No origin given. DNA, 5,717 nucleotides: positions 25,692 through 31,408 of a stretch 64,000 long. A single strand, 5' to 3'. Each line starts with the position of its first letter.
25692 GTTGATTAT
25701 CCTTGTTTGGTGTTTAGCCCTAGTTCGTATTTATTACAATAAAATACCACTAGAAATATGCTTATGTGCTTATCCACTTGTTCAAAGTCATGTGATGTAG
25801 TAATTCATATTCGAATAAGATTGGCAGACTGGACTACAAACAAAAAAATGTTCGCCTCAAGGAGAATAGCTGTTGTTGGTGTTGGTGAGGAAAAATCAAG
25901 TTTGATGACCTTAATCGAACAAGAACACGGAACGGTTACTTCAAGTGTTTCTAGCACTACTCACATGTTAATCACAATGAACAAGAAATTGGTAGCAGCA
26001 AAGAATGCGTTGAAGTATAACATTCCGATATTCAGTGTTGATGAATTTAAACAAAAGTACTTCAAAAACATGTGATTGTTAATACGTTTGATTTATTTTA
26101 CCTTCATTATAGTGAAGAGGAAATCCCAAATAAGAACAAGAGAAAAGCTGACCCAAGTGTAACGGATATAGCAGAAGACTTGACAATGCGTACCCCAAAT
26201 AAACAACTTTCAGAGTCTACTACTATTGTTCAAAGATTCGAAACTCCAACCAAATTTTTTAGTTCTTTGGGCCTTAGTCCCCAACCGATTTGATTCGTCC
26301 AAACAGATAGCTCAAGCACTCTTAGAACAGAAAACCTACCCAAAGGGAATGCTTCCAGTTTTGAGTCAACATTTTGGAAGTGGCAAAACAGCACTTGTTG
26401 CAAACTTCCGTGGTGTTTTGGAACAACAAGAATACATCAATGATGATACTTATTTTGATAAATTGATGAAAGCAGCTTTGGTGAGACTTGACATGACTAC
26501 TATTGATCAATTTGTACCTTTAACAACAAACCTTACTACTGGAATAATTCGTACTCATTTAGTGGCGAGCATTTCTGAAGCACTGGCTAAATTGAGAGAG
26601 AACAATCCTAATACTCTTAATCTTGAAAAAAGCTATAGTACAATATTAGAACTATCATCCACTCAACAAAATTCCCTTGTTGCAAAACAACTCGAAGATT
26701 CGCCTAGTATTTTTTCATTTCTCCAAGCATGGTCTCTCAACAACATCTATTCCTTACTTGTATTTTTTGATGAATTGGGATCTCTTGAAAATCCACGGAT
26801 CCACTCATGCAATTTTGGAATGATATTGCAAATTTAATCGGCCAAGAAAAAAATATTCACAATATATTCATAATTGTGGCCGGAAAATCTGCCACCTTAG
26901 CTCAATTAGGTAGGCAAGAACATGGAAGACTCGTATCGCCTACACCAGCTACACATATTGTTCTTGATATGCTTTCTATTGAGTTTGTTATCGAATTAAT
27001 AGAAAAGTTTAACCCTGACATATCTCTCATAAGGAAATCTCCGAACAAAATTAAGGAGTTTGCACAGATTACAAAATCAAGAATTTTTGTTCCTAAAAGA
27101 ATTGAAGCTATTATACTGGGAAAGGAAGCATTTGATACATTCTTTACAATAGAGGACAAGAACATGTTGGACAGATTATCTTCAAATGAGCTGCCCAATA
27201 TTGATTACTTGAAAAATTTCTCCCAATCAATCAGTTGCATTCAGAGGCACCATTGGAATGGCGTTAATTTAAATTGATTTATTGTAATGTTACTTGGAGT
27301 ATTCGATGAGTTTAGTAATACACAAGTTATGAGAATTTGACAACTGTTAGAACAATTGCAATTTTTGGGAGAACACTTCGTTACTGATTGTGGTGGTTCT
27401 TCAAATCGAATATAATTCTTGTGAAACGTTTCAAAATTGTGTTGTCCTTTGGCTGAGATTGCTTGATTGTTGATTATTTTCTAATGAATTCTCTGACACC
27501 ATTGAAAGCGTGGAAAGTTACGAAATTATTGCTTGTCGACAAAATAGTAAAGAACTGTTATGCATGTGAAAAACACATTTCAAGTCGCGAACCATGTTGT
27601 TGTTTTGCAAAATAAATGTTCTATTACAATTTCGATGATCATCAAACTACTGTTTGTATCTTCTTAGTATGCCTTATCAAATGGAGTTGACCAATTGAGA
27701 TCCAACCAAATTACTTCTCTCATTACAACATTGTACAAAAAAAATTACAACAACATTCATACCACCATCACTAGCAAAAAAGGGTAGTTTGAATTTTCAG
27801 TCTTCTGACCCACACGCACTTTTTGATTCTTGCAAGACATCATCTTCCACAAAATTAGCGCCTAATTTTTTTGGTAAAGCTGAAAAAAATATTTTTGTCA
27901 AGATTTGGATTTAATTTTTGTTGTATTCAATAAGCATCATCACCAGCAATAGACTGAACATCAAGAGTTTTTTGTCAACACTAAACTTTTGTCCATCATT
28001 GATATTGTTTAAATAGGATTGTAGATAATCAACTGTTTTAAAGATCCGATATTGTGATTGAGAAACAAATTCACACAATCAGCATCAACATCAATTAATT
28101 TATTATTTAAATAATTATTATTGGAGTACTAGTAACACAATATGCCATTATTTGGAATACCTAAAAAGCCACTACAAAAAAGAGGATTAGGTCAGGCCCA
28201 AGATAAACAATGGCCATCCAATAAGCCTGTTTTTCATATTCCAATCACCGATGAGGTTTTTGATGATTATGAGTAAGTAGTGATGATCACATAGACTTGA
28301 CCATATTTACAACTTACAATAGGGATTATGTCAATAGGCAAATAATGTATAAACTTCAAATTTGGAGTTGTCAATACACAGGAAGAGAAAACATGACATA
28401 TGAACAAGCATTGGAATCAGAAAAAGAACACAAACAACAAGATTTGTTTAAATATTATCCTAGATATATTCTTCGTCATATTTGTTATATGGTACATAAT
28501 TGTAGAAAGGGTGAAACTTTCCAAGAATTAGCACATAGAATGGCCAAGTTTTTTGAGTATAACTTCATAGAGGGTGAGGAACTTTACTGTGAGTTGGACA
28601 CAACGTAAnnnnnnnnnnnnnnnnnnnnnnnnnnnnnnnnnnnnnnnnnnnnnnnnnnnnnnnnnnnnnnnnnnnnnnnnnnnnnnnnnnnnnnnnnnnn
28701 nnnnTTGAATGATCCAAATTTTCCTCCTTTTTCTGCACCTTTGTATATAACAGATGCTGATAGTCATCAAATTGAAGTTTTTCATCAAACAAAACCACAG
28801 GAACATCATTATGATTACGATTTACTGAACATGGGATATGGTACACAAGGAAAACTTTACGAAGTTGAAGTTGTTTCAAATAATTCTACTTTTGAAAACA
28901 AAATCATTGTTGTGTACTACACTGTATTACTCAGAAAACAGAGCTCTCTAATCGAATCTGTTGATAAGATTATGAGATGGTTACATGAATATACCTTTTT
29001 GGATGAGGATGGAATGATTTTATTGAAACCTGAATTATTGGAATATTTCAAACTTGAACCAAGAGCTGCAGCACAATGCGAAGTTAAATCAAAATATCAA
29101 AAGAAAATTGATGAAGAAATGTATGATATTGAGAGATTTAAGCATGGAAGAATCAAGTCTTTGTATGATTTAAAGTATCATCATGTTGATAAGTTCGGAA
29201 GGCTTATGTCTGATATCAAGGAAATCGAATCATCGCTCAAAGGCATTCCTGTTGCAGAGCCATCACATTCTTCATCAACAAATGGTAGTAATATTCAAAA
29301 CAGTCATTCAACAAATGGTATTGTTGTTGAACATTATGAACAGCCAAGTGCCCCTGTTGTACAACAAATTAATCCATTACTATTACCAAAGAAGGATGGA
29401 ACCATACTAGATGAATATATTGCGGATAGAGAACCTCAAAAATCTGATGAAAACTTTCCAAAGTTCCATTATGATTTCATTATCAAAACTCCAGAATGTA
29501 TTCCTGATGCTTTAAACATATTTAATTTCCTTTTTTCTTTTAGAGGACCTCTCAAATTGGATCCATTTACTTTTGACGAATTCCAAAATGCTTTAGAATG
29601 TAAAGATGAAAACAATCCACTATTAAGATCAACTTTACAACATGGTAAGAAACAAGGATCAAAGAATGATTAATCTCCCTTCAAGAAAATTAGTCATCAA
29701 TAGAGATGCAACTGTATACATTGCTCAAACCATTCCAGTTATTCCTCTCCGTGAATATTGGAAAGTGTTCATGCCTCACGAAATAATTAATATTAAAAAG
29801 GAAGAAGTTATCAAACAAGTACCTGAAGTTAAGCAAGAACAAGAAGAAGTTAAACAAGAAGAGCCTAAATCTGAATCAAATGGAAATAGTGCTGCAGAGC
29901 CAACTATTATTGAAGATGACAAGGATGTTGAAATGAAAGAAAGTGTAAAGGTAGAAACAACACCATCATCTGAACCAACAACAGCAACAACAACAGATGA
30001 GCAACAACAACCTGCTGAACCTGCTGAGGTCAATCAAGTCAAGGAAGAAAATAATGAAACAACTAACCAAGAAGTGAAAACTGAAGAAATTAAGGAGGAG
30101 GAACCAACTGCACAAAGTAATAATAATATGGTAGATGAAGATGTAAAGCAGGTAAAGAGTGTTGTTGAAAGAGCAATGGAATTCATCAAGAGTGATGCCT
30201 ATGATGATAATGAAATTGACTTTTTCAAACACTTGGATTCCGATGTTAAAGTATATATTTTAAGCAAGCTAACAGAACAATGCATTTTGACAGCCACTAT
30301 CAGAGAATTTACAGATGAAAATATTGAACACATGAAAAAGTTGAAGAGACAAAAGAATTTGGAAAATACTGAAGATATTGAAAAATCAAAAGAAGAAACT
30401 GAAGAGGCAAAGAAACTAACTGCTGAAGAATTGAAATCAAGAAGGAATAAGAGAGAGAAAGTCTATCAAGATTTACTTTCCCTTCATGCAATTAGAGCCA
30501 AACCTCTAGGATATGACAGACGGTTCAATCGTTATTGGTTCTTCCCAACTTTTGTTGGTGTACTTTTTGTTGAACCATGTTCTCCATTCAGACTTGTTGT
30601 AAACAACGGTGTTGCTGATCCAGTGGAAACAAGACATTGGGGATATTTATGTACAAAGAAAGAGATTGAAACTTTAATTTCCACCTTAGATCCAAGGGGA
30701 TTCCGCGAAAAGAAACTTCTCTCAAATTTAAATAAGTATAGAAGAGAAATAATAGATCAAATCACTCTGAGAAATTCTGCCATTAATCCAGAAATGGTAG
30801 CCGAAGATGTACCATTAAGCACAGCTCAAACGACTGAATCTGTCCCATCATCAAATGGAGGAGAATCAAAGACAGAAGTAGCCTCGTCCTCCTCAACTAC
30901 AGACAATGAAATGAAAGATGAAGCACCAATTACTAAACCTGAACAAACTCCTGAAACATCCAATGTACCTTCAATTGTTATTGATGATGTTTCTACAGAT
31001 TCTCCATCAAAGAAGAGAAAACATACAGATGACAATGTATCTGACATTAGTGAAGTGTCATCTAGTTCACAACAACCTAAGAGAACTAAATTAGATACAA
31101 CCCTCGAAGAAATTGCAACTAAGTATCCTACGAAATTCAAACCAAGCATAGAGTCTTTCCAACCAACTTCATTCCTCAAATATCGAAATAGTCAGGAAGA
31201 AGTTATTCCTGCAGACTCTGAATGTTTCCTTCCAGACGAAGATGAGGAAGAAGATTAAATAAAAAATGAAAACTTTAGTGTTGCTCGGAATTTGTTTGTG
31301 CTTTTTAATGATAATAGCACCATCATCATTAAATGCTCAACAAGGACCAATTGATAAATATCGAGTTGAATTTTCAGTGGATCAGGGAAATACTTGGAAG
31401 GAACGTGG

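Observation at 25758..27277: Unusual BRCT + P-loop NTPase architecture, split into three frames at T homopolymers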

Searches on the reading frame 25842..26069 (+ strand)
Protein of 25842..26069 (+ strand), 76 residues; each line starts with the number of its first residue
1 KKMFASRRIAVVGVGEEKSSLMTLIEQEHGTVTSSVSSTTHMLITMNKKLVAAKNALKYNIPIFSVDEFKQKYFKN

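Call 55: search_solved_structures(query=A4, max_evalue=10, show_alignments=2)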
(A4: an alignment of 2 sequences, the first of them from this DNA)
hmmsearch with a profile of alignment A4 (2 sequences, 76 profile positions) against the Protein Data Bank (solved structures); distinct sequences matched with E-value up to 10: 4.
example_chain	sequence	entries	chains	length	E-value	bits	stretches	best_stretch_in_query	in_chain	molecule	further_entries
2ebu_A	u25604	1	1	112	0.028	17.5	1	12-45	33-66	Replication factor C subunit 1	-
2k6g_A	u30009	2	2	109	0.029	17.4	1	12-45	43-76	Replication factor C subunit 1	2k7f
9vse_A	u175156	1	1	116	1.1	12.3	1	17-73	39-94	DNA ligase A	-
5fj8_B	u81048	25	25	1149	6.7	9.8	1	8-62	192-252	DNA-DIRECTED RNA POLYMERASE III SUBUNIT RPC2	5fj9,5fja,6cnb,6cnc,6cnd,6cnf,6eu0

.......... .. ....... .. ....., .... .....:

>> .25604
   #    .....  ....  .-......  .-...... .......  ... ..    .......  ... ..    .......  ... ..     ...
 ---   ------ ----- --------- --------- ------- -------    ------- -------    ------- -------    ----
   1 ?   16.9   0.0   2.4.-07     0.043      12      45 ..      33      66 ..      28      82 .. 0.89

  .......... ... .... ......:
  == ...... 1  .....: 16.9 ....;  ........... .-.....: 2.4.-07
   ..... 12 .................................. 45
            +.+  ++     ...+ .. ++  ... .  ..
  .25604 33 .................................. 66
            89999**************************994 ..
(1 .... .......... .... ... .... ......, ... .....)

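Call 63: predict_structure(alignment_id=A4)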
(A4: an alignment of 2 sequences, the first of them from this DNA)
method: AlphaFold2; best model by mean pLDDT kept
length: 76 residues; sequences in the alignment: 2
mean_pLDDT: 55.4   pTM: 0.40
mean pLDDT of the five models: 55.4, 55.1, 54.0, 53.5, 52.4
residues with pLDDT >= 90: 0; 70-90: 1; 50-70: 51; < 50: 24
segments of 3 or more residues with pLDDT < 50: 1-5, 32-41, 45-52
pLDDT, mean of each block of 10 residues (from residue 1): 45 60 63 48 47 56 65 62
secondary structure, 60 per line:
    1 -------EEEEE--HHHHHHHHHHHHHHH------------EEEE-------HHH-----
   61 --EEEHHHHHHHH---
elements in order: E8-12 H15-29 E42-45 E63-65 H66-73
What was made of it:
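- On BRCT domain (Pfam PF00533): The AF2 model has only pLDDT 55, although its secondary-structure order is compatible (call 63).
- Tried and rejected: The AF2 model of the BRCT exon alone was too poor (pLDDT 55) to fold-search (call 63).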

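Call 80: search_solved_structures(query=A6, max_evalue=10)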
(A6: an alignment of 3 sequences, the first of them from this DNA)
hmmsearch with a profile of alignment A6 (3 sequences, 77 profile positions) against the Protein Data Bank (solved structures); distinct sequences matched with E-value up to 10: 10.
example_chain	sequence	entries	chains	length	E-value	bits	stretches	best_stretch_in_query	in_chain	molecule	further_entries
1l7b_A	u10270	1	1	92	0.0005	23.3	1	5-71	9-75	DNA LIGASE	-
1dgs_A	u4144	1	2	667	0.0047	20.1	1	7-75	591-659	DNA LIGASE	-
2cok_A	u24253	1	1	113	0.068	16.4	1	5-70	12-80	Poly [ADP-ribose] polymerase-1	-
7scy_K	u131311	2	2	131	0.094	16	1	5-69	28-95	Poly [ADP-ribose] polymerase 1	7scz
9vse_A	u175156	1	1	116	0.11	15.7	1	8-74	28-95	DNA ligase A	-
2le0_A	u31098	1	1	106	0.17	15.1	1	7-67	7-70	Poly [ADP-ribose] polymerase 1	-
2ebu_A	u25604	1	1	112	0.4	13.9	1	18-52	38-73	Replication factor C subunit 1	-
2k6g_A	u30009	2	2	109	0.48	13.7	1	18-52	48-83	Replication factor C subunit 1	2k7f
3mjd_A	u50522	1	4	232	0.59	13.4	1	47-73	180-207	Orotate phosphoribosyltransferase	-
3fdi_A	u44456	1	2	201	1.2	12.5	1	49-74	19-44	uncharacterized protein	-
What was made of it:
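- On BRCT domain (Pfam PF00533): The top eight PDB hits of the 3-sequence profile are all BRCT domains (LigA 1l7b E 5e-4, 1dgs, PARP1, RFC1) (call 80).
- Closest known: RFC1. Same: Same domain order, with an N-terminal BRCT of the RFC1/LigA/PARP1 class followed by an AAA+ module (calls 55, 80).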

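Call 81: search_protein_families(library=pfam, alignment_id=A6, max_evalue=1)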
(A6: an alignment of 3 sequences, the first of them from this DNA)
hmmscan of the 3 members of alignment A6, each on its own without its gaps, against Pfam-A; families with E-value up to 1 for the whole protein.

A. member 1, seq(76 aa): 3 families
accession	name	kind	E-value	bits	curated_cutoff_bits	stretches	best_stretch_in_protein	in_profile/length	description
PF00533.33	BRCT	-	2.1e-05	25.1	21.3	1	15-70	18-75/78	BRCA1 C Terminus (BRCT) domain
PF16589.12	BRCT_2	-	0.0037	18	27.3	1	13-66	13-67/86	BRCT domain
PF02629.25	CoA_binding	-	0.08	14.1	22.3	1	7-72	4-61/97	CoA binding domain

B. families by the number of members that match (of 3 scanned): 6 families
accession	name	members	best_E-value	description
PF16589.12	BRCT_2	2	1.7e-06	BRCT domain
PF00533.33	BRCT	2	8.9e-06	BRCA1 C Terminus (BRCT) domain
PF12738.14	PTCB-BRCT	1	0.0022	twin BRCT domain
PF11815.13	DUF3336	1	0.041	Domain of unknown function (DUF3336)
PF02629.25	CoA_binding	1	0.08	CoA binding domain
PF15643.12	Tox-PL-2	1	0.16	Papain fold toxin 2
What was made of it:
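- On BRCT domain (Pfam PF00533): The domain-only query (window 25842-26069) scores 25.1 bits against a cut-off of 21.3, E 2.1e-5 (call 81).
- Checked: The BRCT segment alone scores 25.1 bits against Pfam BRCT, above the 21.3 cut-off (call 81).
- BRCT identity: calls 80, 81.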

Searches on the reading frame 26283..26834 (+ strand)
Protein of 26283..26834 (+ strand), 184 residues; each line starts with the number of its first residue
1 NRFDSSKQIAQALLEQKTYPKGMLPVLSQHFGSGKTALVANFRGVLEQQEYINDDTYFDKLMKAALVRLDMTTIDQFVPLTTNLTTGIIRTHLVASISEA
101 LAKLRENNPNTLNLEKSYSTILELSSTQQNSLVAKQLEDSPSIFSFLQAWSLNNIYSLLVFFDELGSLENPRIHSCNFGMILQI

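Call 84: find_homologous_proteins(query=window:26283-26834:+, max_evalue=0.001)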
Query seq(184 aa) (184 aa): 1 proteins with E <= 0.001 among 87 candidates.
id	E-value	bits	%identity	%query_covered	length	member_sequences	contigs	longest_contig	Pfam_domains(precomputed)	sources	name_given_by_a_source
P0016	8.0e-82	291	95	80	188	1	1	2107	-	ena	-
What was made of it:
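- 26272..26788 (+): AAA+ ATPase core, N-terminal part, frame 0. Walker A HFGSGKT at 26370-26390; Walker B VFFDE at 26760-26774. 95% identical to P0016 (call 84).
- Tried and rejected: The 'no annotated model' claim therefore also rests on call 84, which used the exact ORF.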

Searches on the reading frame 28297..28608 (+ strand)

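Call 60: search_protein_families(library=pfam, proteins=[window:28297-28608:+], max_evalue=0.01)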
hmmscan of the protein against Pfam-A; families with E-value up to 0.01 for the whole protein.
window:28297-28608:+ (103 aa): 1 family
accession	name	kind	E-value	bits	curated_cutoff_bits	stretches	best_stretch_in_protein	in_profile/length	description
PF10537.14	WAC_Acf1_DNA_bd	-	5.7e-20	72.1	25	1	3-95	11-100/101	ATP-utilising chromatin assembly and remodelling N-terminal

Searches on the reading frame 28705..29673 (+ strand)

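Call 60: search_protein_families(library=pfam, proteins=[window:28705-29673:+], max_evalue=0.01)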
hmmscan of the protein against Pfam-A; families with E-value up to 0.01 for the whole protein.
window:28705-29673:+ (322 aa): 1 family
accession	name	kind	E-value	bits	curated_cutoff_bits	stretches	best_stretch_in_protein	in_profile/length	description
PF02791.22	DDT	-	1.6e-12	47.8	22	1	264-311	1-48/58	DDT domain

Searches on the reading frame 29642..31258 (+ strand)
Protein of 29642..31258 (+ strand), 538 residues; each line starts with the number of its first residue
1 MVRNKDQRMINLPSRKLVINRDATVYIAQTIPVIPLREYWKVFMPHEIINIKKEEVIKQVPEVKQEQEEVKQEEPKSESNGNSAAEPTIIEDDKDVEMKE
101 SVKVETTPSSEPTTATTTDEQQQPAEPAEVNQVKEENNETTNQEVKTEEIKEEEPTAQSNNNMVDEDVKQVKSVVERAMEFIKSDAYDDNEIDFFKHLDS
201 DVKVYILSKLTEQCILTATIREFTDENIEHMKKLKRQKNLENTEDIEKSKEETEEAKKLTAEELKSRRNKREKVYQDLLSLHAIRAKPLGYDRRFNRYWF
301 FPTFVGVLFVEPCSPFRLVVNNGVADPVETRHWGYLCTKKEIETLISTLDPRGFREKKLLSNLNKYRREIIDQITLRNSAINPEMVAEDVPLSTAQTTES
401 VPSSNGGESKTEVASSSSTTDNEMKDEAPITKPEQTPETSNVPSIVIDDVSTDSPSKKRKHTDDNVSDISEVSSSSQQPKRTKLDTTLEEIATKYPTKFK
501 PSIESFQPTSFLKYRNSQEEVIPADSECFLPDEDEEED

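Call 16: find_encoding_contigs(protein=window:29642-31258:+, flank=10000, max_places=3)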
Protein window:29642-31258:+ (538 aa): no gene with exactly this product is on record in the collection.

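Call 60: search_protein_families(library=pfam, proteins=[window:29642-31258:+], max_evalue=0.01)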
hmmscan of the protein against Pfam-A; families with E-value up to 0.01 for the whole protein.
window:29642-31258:+ (538 aa): 1 family
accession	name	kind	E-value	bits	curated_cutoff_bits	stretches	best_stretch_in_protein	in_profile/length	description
PF15613.11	WSD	-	2.6e-19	69.6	25.4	1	284-366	1-68/69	Williams-Beuren syndrome DDT (WSD), D-TOX E motif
